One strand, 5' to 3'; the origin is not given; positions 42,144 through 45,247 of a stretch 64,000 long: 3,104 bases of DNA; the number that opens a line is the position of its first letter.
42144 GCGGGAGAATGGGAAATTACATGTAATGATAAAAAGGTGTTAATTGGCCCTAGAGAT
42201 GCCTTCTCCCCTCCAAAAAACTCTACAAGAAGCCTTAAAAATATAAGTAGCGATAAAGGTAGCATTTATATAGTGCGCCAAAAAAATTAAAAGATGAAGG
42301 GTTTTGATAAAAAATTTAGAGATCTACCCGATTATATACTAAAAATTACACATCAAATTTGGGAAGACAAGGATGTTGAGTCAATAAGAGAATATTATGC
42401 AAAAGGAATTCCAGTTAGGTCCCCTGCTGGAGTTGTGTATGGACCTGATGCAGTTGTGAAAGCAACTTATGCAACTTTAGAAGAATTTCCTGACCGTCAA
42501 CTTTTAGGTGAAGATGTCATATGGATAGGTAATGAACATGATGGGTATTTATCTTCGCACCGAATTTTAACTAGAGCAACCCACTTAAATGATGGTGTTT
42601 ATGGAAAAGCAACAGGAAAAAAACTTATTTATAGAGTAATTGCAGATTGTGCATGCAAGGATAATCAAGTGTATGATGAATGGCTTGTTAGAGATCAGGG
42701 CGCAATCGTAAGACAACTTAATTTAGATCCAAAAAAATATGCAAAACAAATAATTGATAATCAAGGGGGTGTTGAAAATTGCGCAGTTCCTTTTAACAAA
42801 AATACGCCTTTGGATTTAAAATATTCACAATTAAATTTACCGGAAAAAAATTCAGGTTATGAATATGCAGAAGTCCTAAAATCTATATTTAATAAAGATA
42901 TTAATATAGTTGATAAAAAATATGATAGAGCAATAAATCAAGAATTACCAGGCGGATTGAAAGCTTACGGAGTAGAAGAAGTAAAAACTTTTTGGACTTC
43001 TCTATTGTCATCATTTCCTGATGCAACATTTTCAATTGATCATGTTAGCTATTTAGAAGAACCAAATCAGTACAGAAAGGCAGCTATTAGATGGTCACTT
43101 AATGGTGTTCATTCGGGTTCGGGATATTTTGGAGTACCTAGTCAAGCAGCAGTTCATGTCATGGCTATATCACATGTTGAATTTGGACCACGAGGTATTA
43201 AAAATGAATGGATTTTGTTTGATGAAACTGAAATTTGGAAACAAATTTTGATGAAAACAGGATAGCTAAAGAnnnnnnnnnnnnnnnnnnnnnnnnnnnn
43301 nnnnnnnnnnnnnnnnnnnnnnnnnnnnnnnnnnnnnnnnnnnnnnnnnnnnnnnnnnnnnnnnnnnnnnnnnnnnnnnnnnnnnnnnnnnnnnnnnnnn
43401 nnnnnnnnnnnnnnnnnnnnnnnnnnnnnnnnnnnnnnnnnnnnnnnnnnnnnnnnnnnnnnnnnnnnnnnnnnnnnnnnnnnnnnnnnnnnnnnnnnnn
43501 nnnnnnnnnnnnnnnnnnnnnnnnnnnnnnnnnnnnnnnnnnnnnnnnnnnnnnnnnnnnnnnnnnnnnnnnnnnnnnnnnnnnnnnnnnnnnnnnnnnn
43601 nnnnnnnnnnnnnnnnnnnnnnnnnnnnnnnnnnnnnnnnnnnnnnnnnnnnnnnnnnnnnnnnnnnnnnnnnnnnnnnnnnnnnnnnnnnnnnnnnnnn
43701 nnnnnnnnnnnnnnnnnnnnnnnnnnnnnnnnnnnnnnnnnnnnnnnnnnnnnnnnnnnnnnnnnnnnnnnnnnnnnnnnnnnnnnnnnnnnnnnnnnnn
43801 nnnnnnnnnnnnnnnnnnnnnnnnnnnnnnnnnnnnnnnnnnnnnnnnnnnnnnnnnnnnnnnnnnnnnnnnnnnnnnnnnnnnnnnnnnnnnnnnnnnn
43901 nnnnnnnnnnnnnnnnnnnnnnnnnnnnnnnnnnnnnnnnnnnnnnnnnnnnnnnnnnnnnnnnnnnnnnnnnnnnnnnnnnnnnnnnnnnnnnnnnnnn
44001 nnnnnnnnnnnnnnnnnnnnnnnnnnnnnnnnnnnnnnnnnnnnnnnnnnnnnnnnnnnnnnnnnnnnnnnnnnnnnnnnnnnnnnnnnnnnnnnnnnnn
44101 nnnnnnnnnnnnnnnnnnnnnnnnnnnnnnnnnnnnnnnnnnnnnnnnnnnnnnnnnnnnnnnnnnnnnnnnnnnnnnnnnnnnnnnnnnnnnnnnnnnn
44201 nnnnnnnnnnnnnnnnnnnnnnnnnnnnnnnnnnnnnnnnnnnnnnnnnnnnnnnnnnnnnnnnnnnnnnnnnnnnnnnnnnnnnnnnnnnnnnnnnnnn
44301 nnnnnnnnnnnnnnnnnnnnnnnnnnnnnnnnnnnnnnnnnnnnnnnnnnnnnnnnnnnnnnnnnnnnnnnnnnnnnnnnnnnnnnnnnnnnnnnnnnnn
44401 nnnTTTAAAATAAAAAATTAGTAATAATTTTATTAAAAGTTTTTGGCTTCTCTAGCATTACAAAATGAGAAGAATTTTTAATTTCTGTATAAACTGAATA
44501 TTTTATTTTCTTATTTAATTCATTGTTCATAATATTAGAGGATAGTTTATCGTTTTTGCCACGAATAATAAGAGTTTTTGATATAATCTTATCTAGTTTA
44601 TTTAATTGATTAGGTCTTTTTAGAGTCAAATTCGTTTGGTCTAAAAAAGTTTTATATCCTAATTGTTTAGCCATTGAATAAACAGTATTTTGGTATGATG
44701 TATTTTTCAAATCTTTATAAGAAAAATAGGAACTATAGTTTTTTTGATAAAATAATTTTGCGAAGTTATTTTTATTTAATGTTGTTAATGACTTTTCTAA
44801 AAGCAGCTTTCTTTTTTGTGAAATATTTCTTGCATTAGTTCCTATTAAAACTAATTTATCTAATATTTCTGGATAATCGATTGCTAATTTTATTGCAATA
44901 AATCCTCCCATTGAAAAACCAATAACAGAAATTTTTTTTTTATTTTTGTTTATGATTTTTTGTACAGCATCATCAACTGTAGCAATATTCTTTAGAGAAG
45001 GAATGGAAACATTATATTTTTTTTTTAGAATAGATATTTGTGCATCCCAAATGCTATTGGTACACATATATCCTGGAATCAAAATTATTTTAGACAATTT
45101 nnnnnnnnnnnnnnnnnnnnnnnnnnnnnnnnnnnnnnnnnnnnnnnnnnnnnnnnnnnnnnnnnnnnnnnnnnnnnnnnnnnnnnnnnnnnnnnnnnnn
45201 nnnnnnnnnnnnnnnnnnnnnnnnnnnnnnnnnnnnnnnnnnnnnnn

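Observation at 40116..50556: Three paralogous two-domain SnoaL-like/ester-cyclase (NTF2-fold) proteins, one per operon of the island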

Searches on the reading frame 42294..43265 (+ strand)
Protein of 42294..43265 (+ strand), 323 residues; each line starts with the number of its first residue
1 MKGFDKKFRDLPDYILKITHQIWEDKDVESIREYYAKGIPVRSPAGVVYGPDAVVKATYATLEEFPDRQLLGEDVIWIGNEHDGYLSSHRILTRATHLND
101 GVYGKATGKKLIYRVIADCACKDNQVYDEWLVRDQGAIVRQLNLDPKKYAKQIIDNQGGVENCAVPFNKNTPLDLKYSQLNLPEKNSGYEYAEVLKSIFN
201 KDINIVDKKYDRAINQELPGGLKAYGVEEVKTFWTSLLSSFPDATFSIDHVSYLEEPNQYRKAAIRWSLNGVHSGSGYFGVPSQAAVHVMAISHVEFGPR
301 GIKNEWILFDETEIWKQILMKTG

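Call 4: search_protein_families(library=pfam, proteins=[window:42294-43265:+], max_evalue=0.01)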
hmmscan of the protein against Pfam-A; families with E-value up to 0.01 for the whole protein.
window:42294-43265:+ (323 aa): 2 families
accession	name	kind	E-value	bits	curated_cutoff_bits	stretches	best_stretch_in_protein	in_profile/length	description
PF07366.18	SnoaL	-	1.2e-16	61.1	28.4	2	198-318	10-126/126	SnoaL-like polyketide cyclase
PF12680.13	SnoaL_2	-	1e-09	39.4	27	1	201-295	11-92/102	SnoaL-like domain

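Call 5: search_protein_families(library=ncbifam, proteins=[window:42294-43265:+], max_evalue=0.01)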
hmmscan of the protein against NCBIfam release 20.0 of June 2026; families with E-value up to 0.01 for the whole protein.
window:42294-43265:+ (323 aa): 0 families

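Call 90: search_protein_representatives(protein=window:42294-43265:+)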
Query: 323 residues. Proteins with E-value up to 0.001 (for the whole library): 1119; up to 1e-10: 644; up to 1e-30: 193. The best 150 are listed.
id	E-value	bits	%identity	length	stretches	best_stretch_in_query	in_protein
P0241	2.1e-106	372.2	54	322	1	1-322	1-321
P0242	5.2e-91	321.7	49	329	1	1-323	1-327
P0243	6.6e-84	298.3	47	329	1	12-323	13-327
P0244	7.2e-84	298.2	47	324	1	1-320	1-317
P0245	1.9e-74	267.2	43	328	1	1-321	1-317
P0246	7.1e-73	262.0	44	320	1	11-320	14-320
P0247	9.0e-72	258.4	40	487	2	9-320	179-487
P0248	2.2e-70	253.8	48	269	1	60-323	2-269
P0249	7.2e-69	248.9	43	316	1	1-320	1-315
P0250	1.3e-67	244.7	39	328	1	1-323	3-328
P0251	1.6e-67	244.4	48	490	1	12-251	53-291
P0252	3.2e-65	236.9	39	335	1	1-319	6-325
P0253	1.8e-64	234.4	40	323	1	2-323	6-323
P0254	6.3e-61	222.8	39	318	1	12-319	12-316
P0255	8.4e-61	222.4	38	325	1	1-319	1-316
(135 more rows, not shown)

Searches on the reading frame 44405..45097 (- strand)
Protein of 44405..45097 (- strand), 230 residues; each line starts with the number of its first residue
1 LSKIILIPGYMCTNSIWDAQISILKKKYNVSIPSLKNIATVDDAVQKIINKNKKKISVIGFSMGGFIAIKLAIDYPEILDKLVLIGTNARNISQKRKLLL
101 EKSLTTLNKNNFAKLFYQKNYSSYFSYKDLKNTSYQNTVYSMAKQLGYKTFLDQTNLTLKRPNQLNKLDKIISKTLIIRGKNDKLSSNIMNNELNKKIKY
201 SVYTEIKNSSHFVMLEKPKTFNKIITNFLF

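Call 4: search_protein_families(library=pfam, proteins=[window:44405-45097:-], max_evalue=0.01)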
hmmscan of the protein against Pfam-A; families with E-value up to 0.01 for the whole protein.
window:44405-45097:- (230 aa): 16 families
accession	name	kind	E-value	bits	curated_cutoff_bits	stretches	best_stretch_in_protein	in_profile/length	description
PF00561.26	Abhydrolase_1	-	2.3e-14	54.1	25.8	1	52-218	67-245/245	alpha/beta hydrolase fold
PF12146.15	Hydrolase_4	-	6e-11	42.5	27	1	41-216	62-237/239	Serine aminopeptidase, S33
PF12697.13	Abhydrolase_6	-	1.8e-07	32.5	26.3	1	38-222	48-215/217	Alpha/beta hydrolase family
PF03096.20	Ndr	-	3.3e-07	29.8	23.3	1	29-229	76-276/283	Ndr family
PF03959.19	FSH1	-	1.9e-05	24.9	21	1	35-213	82-201/211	Serine hydrolase (FSH1)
PF00756.26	Esterase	-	0.00014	22.2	22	1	43-78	104-139/251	Putative esterase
PF02089.21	Palm_thioest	-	0.00015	22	26.8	1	38-183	58-198/254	Palmitoyl protein thioesterase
PF08840.17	BAAT_C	-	0.0002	21.9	20.9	1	52-199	20-141/210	BAAT / Acyl-CoA thioester hydrolase C terminal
PF12695.13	Abhydrolase_5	-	0.0015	18.7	27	1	22-89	21-91/164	Alpha/beta hydrolase family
PF20408.4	Abhydrolase_11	-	0.002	18.4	27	0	39-72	62-94/193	Alpha/beta hydrolase domain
PF07819.20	PGAP1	-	0.0023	18.2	24.3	1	40-84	71-121/233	PGAP1-like alpha/beta domain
PF10230.15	LIDHydrolase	-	0.0025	18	27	1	38-103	65-135/262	Lipid-droplet associated hydrolase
PF01738.24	DLH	-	0.0027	17.8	21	0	44-77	84-120/217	Dienelactone hydrolase family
PF02230.22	Abhydrolase_2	-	0.003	17.9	23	1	38-81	91-132/217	Phospholipase/Carboxylesterase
PF05057.20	DUF676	-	0.0033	17.4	20.3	1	43-77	68-100/217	Putative serine esterase (DUF676)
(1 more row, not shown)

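Call 5: search_protein_families(library=ncbifam, proteins=[window:44405-45097:-], max_evalue=0.01)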
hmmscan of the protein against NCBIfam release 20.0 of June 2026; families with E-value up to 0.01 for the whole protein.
window:44405-45097:- (230 aa): 31 families (the best 25 are shown)
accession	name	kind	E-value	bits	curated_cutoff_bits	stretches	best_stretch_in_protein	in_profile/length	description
NF051487.1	bifunc_PcaCD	exception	1.7e-17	63.7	430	1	40-229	224-411/413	bifunctional 4-carboxymuconolactone decarboxylase/3-oxoadipate enol-lactonase PcaCD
NF051488.1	bifunc_PcaDC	exception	7.8e-17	61.5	390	1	37-229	60-250/375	bifunctional 3-oxoadipate enol-lactonase/4-carboxymuconolactone decarboxylase PcaDC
TIGR03695.1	menH_SHCHC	equivalog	1.7e-16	60.5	208.55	1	38-229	53-251/252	2-succinyl-6-hydroxy-2,4-cyclohexadiene-1-carboxylate synthase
TIGR02427.1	protocat_pcaD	equivalog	5.9e-16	58.6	255.85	1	40-229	61-250/251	3-oxoadipate enol-lactonase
TIGR01738.1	bioH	equivalog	3.6e-14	53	206.95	1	3-228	6-244/245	pimeloyl-ACP methyl ester esterase BioH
NF050089.1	i_nPHAscl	equivalog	7.2e-14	51.5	300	2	5-87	22-117/288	intracellular short-chain-length polyhydroxyalkanoate depolymerase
TIGR03611.1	RutD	equivalog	1.2e-13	51.1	238.5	1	3-229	15-255/258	pyrimidine utilization protein D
TIGR01250.1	pro_imino_pep_2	subfamily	1.1e-11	44.9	167.65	1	44-229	88-287/288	proline iminopeptidase-family hydrolase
NF052614.1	AB_fold_OlsI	equivalog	2.3e-11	43.7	385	1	55-229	90-255/272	ornithine lipid biosynthesis O-acyltransferase OlsI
NF045948.1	ProImpepThrmp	equivalog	2.8e-10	40.1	500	1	45-229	87-287/291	proline iminopeptidase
TIGR03343.1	biphenyl_bphD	equivalog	1e-09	38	462.15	1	53-229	100-280/282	2-hydroxy-6-oxo-6-phenylhexa-2,4-dienoate hydrolase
NF041759.1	mac_hydro_EstT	equivalog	2.7e-08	33.3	450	1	38-224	77-272/278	macrolide hydrolase EstT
NF011457.0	PRK14875.1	equivalog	4.3e-08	32.5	307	1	38-228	181-368/372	acetoin dehydrogenase dihydrolipoyllysine-residue acetyltransferase subunit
NF052610.1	macro_16_ester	equivalog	9.9e-08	31.7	420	1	39-215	79-266/281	alpha/beta fold macrolide esterase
NF045632.1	hydroxlase_HsaD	equivalog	1.5e-07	30.7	400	1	48-89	97-139/290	4,5:9,10-diseco-3-hydroxy-5,9,17-trioxoandrosta-1(10),2-diene-4-oate hydrolase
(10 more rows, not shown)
